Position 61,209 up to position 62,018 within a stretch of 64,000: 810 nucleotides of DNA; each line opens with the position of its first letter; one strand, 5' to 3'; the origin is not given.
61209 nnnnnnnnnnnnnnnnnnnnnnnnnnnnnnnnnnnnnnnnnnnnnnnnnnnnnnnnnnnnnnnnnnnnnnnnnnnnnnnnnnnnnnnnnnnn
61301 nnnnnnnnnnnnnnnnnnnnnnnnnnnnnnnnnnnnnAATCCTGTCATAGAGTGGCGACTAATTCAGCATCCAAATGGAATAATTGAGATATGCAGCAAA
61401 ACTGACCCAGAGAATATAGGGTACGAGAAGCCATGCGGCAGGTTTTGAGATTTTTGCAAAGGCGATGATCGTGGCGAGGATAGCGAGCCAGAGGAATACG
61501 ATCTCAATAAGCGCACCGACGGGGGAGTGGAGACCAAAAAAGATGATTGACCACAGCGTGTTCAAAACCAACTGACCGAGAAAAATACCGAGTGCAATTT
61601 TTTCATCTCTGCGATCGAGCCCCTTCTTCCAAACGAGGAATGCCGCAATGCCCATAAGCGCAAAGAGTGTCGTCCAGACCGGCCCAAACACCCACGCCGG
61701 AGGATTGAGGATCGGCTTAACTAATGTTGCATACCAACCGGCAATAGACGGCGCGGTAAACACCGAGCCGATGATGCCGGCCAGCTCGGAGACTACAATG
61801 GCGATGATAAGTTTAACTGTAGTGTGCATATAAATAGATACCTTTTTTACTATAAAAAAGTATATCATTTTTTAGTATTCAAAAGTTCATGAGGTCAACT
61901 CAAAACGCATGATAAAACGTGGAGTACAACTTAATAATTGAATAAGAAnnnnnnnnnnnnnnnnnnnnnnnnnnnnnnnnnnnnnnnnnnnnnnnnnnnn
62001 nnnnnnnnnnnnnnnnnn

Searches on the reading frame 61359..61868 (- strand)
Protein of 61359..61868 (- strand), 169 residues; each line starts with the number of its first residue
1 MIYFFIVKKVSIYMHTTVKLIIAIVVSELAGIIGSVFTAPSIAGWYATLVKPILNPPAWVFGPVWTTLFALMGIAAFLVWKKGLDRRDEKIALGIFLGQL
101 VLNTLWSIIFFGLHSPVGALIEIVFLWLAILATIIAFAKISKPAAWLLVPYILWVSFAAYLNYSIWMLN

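Call 44: search_protein_families(library=pfam, proteins=[window:61359-61868:-], max_evalue=0.001)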
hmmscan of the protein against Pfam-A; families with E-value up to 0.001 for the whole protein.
window:61359-61868:- (169 aa): 1 family
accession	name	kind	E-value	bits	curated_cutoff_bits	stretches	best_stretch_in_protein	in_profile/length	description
PF03073.20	TspO_MBR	-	2.2e-52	177.1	24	1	23-167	1-145/145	TspO/MBR family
